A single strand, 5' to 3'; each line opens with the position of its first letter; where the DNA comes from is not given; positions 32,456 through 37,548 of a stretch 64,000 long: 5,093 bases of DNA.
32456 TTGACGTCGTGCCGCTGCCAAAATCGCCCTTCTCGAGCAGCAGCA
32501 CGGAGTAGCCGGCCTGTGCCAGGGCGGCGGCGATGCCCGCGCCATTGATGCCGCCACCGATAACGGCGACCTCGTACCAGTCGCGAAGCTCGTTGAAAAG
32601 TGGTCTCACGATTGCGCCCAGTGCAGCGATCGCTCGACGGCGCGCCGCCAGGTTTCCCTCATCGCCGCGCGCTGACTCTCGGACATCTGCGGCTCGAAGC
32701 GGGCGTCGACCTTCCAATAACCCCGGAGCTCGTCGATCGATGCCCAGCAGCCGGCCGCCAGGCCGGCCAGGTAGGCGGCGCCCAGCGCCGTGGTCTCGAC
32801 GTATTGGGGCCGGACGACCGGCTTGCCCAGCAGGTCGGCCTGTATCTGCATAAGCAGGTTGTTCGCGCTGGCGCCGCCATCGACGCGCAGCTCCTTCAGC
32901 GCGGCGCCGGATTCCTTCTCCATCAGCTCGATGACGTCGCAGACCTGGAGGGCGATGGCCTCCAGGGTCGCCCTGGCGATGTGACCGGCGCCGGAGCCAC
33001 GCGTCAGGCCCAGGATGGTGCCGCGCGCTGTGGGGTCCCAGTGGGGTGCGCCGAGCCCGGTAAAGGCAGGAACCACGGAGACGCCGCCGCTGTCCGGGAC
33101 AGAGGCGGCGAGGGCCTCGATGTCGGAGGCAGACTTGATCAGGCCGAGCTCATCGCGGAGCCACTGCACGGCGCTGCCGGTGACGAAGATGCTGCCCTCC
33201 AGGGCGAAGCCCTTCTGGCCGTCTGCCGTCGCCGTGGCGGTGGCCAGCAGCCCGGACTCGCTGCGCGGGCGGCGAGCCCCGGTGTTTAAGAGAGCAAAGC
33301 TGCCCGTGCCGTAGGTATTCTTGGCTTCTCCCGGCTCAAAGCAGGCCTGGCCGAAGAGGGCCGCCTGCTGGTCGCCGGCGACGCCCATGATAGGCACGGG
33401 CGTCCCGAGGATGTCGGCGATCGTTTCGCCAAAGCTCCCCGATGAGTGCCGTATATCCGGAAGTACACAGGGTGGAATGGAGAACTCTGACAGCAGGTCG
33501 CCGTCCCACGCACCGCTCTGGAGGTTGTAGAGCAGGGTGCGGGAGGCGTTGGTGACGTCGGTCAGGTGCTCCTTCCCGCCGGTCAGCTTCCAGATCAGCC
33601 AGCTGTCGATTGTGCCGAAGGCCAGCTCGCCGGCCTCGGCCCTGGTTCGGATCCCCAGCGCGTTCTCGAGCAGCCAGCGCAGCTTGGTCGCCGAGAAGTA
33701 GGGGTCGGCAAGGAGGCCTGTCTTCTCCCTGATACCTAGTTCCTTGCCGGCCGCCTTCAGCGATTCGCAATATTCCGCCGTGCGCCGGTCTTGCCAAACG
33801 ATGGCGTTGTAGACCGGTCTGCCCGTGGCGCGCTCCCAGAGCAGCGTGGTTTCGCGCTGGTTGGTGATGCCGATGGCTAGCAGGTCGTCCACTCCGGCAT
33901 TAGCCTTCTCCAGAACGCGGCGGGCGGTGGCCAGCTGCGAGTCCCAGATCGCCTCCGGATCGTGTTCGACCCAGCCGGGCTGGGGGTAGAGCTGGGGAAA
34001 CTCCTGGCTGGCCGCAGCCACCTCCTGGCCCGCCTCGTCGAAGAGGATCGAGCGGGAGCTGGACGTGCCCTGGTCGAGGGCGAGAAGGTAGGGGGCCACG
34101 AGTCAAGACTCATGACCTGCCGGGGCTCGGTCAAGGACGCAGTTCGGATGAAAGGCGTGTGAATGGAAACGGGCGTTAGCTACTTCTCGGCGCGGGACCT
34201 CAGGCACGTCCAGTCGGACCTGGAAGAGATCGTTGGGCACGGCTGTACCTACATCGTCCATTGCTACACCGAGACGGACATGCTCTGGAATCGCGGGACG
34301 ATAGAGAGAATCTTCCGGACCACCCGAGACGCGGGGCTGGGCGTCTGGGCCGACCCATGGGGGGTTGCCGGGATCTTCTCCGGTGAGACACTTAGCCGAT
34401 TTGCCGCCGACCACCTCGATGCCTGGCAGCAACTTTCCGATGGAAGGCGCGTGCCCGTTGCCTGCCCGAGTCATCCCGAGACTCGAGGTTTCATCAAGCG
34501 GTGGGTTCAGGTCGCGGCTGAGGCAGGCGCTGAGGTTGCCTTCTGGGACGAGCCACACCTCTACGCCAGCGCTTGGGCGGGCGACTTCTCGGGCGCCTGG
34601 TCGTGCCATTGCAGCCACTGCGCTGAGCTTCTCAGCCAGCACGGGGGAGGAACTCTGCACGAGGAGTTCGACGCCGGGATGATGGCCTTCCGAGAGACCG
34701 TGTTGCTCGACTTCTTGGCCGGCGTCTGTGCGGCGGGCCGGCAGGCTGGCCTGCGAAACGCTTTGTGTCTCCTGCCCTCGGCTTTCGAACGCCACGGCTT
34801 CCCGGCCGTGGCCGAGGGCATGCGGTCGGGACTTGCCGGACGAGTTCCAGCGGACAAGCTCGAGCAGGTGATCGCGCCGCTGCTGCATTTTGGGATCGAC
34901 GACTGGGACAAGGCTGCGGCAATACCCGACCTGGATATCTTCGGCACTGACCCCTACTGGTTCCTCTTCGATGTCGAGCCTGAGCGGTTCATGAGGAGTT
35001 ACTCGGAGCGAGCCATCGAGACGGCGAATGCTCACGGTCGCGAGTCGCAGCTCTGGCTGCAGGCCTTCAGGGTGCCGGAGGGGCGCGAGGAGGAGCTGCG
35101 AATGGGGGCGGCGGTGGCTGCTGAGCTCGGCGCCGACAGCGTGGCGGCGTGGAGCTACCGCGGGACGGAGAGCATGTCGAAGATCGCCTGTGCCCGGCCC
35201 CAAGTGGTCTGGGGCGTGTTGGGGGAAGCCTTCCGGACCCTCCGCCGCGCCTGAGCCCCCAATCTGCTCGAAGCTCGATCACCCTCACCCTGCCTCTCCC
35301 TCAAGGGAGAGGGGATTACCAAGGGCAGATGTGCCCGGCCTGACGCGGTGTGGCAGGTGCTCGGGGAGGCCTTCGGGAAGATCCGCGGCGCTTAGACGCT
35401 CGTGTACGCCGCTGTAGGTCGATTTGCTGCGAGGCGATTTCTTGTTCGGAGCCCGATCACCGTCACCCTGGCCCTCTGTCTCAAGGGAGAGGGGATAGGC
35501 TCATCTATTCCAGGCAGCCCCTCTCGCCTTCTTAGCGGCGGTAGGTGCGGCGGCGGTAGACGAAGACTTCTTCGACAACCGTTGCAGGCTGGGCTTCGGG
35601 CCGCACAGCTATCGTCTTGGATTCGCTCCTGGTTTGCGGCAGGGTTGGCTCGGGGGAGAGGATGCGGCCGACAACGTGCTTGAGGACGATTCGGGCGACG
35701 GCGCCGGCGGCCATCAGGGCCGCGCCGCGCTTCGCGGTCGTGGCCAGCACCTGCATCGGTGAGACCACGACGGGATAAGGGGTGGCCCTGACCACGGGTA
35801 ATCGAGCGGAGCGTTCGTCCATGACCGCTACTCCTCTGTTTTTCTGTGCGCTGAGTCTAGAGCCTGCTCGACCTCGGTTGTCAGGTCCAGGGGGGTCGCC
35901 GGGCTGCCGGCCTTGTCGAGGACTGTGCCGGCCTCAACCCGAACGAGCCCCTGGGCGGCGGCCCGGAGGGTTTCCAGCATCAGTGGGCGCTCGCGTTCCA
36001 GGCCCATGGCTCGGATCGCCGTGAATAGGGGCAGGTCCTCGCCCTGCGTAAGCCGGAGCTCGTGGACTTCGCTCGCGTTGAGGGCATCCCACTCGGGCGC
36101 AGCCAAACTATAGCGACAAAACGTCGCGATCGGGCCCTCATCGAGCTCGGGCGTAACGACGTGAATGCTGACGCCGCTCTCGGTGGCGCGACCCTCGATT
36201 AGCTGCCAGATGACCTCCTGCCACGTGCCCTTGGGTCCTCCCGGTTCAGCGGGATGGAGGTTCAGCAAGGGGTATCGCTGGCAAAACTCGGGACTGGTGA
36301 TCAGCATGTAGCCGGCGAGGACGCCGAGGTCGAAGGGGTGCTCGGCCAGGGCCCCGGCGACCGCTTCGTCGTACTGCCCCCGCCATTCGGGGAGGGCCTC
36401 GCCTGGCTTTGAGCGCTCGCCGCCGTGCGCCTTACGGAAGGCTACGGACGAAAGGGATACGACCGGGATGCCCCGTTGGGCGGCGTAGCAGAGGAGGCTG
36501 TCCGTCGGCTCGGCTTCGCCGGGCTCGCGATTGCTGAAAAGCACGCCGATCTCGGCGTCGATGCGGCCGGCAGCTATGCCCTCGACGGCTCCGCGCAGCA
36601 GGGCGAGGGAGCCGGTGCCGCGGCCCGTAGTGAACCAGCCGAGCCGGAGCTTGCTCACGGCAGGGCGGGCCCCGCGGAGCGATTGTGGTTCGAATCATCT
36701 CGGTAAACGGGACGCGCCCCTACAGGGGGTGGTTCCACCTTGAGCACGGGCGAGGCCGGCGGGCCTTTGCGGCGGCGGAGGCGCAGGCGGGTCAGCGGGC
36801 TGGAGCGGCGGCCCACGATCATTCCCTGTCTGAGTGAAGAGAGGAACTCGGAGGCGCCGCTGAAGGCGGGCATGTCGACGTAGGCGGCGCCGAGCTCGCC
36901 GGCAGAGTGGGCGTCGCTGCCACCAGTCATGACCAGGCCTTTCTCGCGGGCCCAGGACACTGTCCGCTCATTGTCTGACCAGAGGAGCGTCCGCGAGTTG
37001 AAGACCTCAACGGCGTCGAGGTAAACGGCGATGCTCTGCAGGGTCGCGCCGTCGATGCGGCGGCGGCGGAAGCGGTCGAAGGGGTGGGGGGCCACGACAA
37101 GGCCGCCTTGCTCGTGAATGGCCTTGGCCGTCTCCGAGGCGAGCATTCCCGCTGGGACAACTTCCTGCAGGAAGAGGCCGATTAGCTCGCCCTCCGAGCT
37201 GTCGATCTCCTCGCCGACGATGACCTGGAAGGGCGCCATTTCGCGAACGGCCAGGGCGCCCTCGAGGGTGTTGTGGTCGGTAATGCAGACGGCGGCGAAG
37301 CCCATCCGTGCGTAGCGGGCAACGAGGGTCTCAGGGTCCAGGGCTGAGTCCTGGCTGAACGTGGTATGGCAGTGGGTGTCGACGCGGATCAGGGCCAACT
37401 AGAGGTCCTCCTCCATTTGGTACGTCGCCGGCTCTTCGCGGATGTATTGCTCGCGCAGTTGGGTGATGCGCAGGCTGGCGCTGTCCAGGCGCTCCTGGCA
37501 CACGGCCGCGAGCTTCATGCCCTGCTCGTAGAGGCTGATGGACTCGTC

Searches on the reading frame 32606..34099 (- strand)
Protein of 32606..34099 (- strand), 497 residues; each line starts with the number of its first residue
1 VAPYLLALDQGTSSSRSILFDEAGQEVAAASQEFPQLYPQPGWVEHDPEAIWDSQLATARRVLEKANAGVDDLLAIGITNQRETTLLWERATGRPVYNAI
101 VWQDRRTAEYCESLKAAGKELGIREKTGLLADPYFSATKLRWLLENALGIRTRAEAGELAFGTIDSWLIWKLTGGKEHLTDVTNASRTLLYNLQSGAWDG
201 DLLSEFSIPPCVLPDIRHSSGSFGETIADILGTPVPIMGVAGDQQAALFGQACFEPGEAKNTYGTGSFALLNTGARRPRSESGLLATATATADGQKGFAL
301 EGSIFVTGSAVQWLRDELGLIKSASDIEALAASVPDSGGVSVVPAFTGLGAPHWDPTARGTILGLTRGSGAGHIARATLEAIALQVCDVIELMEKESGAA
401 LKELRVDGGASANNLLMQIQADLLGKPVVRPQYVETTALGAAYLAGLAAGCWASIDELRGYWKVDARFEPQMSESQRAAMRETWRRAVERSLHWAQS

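Call 18: search_protein_families(library=pfam, proteins=[window:32606-34099:-], max_evalue=0.00001)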
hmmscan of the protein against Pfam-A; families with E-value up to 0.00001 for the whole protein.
window:32606-34099:- (497 aa): 2 families
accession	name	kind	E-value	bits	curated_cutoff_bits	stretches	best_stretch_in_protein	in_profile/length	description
PF00370.27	FGGY_N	-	4.7e-74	249.5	28.8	1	4-250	1-245/245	FGGY family of carbohydrate kinases, N-terminal domain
PF02782.22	FGGY_C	-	5.9e-50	170.2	27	1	260-449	2-198/198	FGGY family of carbohydrate kinases, C-terminal domain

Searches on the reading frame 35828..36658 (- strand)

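Call 18: search_protein_families(library=pfam, proteins=[window:35828-36658:-], max_evalue=0.00001)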
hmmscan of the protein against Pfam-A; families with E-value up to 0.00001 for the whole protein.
window:35828-36658:- (276 aa): 1 family
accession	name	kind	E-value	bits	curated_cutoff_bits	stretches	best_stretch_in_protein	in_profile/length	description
PF00551.24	Formyl_trans_N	-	1.8e-13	51.1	26.1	1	90-178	61-149/181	Formyl transferase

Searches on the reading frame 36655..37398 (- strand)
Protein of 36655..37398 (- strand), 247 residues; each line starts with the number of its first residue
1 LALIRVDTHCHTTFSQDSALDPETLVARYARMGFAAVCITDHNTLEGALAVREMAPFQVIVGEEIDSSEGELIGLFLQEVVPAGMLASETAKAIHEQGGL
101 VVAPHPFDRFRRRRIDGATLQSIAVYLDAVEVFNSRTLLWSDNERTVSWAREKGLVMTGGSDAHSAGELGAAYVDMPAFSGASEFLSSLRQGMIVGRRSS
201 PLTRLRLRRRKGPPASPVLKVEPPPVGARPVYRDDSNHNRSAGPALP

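Call 18: search_protein_families(library=pfam, proteins=[window:36655-37398:-], max_evalue=0.00001)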
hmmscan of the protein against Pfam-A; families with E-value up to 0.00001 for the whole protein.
window:36655-37398:- (247 aa): 2 families
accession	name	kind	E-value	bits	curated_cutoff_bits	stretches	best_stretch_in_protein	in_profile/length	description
PF13263.12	PHP_C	-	1.4e-12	47.4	21.3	1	141-192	2-54/56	PHP-associated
PF02811.25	PHP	-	2.7e-10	41.3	26.4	1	7-66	1-64/164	PHP domain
